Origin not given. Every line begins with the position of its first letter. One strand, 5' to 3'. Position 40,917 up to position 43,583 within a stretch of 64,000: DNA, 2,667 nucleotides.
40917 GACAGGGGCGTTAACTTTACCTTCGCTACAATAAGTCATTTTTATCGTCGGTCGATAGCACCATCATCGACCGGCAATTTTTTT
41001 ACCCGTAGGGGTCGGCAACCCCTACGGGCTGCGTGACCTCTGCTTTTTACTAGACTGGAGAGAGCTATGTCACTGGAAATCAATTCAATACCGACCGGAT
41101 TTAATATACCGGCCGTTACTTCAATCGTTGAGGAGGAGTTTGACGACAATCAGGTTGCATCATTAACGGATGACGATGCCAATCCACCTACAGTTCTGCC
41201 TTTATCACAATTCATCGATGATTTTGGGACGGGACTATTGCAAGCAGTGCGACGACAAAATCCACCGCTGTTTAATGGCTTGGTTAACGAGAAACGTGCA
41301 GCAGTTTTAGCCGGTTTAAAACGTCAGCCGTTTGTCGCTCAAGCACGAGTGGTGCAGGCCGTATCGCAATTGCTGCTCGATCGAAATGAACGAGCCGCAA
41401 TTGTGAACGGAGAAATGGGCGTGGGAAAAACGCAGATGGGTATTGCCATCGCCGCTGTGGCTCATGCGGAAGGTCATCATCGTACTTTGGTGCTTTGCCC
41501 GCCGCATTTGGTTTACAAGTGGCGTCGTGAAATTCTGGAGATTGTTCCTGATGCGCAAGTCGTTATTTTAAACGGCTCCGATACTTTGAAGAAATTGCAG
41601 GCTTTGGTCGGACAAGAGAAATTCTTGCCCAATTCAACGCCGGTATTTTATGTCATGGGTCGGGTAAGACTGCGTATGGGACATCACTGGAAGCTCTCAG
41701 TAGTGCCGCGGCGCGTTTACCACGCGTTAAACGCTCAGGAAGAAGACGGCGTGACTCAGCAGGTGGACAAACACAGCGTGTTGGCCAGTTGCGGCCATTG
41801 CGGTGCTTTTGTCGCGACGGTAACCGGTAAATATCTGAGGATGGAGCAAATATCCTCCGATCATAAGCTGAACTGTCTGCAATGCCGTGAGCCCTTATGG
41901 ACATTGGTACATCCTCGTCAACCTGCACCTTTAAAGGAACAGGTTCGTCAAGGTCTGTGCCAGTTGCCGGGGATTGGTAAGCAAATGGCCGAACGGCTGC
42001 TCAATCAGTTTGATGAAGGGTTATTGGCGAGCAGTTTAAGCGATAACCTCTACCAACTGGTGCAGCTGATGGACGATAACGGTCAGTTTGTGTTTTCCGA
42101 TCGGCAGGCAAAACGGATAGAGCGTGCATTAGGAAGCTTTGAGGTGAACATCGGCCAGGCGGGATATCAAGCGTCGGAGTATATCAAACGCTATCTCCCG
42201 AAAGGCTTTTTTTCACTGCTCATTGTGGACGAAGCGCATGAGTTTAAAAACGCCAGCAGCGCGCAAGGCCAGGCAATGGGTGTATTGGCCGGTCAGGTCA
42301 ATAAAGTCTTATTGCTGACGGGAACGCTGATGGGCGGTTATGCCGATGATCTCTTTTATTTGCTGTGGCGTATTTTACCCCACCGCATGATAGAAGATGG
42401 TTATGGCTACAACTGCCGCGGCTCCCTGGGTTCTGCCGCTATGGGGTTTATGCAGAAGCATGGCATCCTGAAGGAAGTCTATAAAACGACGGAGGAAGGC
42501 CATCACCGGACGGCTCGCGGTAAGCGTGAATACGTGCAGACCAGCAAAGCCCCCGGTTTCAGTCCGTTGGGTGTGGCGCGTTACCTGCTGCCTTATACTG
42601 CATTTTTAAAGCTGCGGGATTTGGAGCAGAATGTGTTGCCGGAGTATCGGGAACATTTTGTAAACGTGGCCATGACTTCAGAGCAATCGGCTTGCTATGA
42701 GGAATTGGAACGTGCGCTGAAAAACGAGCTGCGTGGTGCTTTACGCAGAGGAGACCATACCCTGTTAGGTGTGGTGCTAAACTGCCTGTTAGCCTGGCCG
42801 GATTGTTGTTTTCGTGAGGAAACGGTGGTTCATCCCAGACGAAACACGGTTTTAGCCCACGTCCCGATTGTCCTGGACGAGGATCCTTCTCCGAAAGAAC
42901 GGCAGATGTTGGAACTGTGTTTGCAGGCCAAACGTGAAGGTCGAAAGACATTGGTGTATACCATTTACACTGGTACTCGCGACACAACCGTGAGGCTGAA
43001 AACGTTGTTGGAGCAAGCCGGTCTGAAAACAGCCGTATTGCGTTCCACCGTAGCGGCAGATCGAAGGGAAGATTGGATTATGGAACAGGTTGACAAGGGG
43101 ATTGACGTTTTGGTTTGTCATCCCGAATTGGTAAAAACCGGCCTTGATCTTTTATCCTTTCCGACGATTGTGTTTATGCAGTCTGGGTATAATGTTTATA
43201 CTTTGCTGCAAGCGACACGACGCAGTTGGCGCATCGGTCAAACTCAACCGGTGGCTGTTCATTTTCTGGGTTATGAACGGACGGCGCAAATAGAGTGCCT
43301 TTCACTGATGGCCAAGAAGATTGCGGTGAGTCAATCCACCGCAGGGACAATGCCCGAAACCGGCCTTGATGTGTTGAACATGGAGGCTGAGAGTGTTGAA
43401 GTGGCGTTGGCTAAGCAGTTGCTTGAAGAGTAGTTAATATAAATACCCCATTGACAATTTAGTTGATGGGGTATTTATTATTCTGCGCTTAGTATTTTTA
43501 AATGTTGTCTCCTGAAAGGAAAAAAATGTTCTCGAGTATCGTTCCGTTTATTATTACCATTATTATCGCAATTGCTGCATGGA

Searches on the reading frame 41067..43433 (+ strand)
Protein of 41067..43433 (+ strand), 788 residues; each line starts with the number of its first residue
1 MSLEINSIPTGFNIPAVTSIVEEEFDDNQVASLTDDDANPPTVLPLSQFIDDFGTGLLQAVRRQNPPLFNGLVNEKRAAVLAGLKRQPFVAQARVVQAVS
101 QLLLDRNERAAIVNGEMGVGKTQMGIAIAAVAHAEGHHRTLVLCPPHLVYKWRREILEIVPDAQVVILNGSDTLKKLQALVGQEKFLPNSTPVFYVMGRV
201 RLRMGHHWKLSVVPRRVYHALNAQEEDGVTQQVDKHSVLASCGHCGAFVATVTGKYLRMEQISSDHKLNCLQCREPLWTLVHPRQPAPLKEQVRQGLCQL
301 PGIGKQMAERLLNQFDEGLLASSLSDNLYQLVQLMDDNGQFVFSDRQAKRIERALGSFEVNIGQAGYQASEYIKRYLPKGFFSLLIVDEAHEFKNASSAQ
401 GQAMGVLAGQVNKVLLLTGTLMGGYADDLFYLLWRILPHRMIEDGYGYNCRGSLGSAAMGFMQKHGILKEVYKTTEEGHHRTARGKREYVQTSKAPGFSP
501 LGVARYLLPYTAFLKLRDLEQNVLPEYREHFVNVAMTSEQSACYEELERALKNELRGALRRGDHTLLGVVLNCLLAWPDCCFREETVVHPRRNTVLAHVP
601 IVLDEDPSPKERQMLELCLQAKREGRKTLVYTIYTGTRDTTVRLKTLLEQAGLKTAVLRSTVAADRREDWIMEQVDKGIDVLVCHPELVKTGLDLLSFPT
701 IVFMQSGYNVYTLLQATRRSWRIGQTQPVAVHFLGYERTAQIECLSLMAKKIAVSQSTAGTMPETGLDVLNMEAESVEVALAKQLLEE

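Call 12: search_protein_families(library=pfam, proteins=[window:41067-43433:+])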
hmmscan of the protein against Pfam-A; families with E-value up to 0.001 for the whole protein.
window:41067-43433:+ (788 aa): 4 families
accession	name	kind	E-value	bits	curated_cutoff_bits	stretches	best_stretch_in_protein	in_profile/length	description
PF00176.29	SNF2-rel_dom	-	6.7e-15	55.4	24.9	1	104-175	12-91/290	SNF2-related domain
PF04851.21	ResIII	-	3.6e-09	37.2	22.5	1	91-170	7-90/164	Type III restriction enzyme, res subunit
PF00271.37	Helicase_C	-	5.8e-07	30.2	23.5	1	613-724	5-110/110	Helicase conserved C-terminal domain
PF00270.35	DEAD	-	1.5e-05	25.3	26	0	98-146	7-54/167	DEAD/DEAH box helicase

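Call 49: search_protein_families(library=padloc, proteins=[window:41067-43433:+], max_evalue=0.01)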
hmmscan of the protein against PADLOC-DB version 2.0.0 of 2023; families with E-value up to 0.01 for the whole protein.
window:41067-43433:+ (788 aa): 27 families (the best 25 are shown)
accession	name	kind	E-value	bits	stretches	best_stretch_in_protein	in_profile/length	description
PDLC00633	ZorD1|ZorD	-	1.1e-15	54.9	2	522-733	665-852/908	"SWI2/SNF2 helicase, Mrr-like nuclease"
PDLC02842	DpdE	-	3.5e-12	42.8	2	104-184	716-798/1176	DpdE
PDLC02849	DpdE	-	1.9e-11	40.9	1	592-756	666-830/857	DpdE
PDLC02852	DpdE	-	2.1e-11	40.5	2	111-156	483-528/905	DpdE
PDLC02845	DpdE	-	6.2e-11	38.8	1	609-772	1126-1287/1293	DpdE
PDLC02623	DrmD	-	1.1e-10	38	1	619-773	524-674/1040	DrmD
PDLC02850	DpdE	-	1.2e-10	38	1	607-755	1093-1238/1282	DpdE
PDLC02627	DrmD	-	1.6e-07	27.9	1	383-427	415-459/748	DrmD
PDLC00628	ZorD1|ZorD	-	1.9e-07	27.1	1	618-734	827-942/1171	"SWI2/SNF2 helicase, Mrr-like nuclease"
PDLC00632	ZorD1|ZorD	-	3.5e-07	26.5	1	531-733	852-1050/1101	"SWI2/SNF2 helicase, Mrr-like nuclease"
PDLC00627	ZorD1|ZorD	-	3.8e-07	26.5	1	666-733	891-959/1006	"SWI2/SNF2 helicase, Mrr-like nuclease"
PDLC04556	PDC-M27C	-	6.5e-07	26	1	365-420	177-239/892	-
PDLC00634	ZorD1|ZorD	-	1.9e-06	23.9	1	654-733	852-935/1208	"SWI2/SNF2 helicase, Mrr-like nuclease"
PDLC00631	ZorD1|ZorD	-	4e-06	22.9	1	620-733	766-878/1071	"SWI2/SNF2 helicase, Mrr-like nuclease"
PDLC02500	BrxHI|BrxHII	-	4.1e-06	23.6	1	624-755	476-605/933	BrxHI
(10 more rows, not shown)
